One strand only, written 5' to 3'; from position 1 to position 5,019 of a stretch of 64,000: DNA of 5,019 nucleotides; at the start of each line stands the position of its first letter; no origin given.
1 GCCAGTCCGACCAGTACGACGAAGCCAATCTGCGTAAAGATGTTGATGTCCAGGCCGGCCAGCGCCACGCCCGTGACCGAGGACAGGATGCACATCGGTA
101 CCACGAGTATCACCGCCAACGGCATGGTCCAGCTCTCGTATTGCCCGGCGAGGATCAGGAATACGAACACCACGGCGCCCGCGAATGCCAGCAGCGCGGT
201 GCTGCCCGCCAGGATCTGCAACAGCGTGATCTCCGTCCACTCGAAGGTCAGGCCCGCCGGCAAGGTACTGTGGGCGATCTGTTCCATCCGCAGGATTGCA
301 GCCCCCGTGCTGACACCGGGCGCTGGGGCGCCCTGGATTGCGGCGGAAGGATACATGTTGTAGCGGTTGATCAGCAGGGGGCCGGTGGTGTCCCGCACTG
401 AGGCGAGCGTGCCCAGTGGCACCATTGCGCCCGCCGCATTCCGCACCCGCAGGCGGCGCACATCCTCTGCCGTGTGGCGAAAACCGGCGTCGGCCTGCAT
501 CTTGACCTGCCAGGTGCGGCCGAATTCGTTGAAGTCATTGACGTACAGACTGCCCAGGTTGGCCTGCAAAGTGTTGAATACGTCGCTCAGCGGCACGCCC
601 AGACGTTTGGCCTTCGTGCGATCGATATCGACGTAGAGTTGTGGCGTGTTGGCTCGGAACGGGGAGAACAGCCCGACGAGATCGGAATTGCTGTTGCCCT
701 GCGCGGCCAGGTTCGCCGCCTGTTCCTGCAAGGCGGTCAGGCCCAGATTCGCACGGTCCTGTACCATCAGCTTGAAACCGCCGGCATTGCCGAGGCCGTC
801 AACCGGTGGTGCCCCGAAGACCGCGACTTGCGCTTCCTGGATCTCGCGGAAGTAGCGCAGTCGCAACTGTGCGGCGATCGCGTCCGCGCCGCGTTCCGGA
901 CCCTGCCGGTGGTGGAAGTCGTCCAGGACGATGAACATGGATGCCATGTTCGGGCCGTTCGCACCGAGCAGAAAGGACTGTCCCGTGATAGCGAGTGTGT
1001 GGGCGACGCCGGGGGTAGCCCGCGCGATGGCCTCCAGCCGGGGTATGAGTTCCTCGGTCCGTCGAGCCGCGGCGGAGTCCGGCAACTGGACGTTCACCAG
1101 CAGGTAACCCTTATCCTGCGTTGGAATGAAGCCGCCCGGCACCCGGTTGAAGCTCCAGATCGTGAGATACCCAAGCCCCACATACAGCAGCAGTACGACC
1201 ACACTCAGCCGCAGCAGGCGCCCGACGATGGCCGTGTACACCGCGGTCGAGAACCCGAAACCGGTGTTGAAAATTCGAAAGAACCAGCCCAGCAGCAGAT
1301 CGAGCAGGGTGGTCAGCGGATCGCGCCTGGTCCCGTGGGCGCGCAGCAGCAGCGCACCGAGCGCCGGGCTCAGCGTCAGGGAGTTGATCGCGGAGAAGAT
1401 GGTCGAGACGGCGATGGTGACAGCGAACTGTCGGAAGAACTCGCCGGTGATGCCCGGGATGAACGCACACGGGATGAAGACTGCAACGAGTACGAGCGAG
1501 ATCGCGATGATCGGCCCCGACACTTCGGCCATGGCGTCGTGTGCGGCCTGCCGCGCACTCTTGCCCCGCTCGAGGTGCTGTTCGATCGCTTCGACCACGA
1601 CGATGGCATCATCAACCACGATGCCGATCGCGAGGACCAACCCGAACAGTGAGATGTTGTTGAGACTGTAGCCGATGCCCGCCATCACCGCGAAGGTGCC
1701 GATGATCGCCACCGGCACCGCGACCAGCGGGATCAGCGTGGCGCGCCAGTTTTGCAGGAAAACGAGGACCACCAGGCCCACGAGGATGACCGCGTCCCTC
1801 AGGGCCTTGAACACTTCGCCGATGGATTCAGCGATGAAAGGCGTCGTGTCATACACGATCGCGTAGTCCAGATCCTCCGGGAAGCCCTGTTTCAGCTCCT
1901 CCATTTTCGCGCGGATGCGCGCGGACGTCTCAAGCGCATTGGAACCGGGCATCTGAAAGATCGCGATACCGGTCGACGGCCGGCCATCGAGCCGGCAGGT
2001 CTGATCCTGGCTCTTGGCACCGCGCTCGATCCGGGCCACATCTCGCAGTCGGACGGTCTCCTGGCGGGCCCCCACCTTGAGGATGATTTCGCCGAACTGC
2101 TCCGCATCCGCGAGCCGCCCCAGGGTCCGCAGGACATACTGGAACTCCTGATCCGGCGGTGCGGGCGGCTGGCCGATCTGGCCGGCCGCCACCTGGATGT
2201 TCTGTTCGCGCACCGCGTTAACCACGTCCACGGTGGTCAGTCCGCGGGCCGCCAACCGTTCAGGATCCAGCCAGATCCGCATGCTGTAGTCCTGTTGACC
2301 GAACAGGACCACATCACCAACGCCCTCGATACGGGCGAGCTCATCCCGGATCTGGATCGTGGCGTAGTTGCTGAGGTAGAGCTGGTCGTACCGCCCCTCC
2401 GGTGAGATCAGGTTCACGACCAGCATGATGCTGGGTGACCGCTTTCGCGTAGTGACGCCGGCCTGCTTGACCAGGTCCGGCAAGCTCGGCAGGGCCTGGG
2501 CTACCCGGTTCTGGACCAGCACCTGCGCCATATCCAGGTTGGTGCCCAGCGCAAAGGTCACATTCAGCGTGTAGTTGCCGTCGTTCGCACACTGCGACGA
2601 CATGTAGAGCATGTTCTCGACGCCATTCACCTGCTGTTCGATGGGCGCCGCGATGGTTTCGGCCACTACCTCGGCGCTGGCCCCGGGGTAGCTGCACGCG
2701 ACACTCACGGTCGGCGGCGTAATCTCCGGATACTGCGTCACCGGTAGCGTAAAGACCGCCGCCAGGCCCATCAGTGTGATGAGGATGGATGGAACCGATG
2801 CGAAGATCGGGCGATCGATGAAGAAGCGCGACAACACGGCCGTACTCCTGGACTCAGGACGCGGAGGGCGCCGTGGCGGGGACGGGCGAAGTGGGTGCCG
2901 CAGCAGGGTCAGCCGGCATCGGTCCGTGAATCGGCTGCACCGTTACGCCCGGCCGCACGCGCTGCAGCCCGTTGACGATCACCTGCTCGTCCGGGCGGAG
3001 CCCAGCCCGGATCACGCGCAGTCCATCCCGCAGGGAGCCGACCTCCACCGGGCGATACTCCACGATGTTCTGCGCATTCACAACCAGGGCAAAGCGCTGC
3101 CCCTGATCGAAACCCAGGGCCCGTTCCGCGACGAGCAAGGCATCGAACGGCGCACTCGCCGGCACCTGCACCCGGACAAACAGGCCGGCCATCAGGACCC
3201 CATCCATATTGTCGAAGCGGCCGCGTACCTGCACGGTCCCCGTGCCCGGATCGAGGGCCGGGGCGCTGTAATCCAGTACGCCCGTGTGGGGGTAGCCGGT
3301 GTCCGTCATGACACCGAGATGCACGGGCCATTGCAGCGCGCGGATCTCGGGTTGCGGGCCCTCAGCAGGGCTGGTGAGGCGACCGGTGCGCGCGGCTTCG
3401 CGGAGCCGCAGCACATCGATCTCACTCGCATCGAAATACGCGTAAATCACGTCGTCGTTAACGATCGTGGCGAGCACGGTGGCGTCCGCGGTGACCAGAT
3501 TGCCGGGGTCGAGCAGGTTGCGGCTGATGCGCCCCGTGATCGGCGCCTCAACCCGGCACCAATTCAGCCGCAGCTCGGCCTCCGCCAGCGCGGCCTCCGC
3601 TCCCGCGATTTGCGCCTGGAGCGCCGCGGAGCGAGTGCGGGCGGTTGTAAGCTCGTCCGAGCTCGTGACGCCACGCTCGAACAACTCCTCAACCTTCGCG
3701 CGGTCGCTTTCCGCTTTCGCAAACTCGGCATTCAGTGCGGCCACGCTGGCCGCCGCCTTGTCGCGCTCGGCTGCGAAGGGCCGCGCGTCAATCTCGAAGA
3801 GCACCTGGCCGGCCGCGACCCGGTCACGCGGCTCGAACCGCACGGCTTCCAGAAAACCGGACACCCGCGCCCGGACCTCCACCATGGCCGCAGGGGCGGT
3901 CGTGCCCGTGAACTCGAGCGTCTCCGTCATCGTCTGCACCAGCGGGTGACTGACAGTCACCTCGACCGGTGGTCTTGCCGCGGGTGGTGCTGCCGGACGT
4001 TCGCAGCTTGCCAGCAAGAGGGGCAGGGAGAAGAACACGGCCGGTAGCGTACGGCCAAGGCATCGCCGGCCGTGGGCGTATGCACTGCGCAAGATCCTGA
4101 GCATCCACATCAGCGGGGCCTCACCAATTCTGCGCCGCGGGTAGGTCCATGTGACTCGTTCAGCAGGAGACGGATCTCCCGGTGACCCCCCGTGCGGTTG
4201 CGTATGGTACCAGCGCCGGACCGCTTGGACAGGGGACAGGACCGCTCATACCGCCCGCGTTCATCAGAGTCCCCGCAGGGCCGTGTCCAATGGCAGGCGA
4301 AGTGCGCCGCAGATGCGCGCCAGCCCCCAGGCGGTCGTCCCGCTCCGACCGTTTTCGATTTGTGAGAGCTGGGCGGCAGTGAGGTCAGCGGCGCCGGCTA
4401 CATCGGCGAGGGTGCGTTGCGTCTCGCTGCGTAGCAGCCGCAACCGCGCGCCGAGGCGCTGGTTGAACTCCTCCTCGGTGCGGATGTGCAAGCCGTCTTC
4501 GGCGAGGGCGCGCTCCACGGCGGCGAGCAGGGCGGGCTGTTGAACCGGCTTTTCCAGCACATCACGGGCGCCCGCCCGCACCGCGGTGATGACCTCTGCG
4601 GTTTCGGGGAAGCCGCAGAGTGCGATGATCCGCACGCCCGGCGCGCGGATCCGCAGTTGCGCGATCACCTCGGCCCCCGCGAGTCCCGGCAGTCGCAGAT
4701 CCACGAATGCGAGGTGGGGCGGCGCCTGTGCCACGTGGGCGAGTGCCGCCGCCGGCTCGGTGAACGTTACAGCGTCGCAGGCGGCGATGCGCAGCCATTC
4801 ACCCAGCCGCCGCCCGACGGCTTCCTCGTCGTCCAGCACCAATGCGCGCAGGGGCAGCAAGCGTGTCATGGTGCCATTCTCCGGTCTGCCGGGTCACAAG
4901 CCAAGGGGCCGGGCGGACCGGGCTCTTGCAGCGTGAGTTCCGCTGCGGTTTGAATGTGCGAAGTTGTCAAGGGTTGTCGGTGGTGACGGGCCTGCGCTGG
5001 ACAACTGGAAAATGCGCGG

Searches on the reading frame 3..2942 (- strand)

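Call 24: search_protein_families(library=pfam, proteins=[window:3-2942:-], max_evalue=0.001)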
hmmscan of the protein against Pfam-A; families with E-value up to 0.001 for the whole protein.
window:3-2942:- (980 aa): 3 families
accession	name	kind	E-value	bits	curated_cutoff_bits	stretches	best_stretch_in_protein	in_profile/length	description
PF00873.25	ACR_tran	-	6.4e-290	964.8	28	1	38-980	2-928/1021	AcrB/AcrD/AcrF family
PF03176.21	MMPL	-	1e-05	25.1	20.5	1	384-535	152-305/333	MMPL family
PF02355.23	SecD_SecF_C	-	0.00026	20.9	20.5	1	377-528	33-182/189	Protein export membrane protein SecD/SecF, C-terminal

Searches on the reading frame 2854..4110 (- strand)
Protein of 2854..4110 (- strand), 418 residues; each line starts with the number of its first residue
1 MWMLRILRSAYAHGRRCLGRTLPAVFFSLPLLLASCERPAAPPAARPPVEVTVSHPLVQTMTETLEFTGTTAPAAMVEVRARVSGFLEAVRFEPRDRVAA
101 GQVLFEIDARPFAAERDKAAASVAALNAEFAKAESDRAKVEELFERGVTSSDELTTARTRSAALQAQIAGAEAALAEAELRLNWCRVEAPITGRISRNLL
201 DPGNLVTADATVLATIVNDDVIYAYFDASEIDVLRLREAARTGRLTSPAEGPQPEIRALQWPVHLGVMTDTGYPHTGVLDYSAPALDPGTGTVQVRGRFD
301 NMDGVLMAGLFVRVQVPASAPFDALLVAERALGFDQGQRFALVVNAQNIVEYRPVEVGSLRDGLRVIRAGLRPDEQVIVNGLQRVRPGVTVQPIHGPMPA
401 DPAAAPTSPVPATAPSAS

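Call 24: search_protein_families(library=pfam, proteins=[window:2854-4110:-], max_evalue=0.001)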
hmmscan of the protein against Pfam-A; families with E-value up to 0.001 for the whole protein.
window:2854-4110:- (418 aa): 2 families
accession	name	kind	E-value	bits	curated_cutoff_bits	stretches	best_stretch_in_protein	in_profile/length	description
PF16576.10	HlyD_D23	-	4.1e-12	46.3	30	1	75-237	18-160/214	Barrel-sandwich domain of CusB or HlyD membrane-fusion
PF13437.12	HlyD_3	-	9.1e-09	36.5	22.2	0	187-240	2-54/106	HlyD family secretion protein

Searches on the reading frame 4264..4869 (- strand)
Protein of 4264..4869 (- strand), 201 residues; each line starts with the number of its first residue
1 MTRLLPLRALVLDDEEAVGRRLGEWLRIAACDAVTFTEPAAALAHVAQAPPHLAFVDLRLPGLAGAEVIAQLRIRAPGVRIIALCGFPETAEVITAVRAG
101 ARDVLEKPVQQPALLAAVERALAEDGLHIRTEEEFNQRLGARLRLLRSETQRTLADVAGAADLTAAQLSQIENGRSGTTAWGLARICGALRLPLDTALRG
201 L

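Call 24: search_protein_families(library=pfam, proteins=[window:4264-4869:-], max_evalue=0.001)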
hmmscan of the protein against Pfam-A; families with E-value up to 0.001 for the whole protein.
window:4264-4869:- (201 aa): 3 families
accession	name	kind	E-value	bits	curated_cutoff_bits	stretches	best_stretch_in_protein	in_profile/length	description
PF00072.30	Response_reg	-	1.8e-19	70.4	30.2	1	10-119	2-111/111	Response regulator receiver domain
PF13560.12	HTH_31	-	4.8e-09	36.8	27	1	138-195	1-59/64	Helix-turn-helix domain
PF12844.13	HTH_19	-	3.8e-06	27.2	30.2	1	140-193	1-54/64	Helix-turn-helix domain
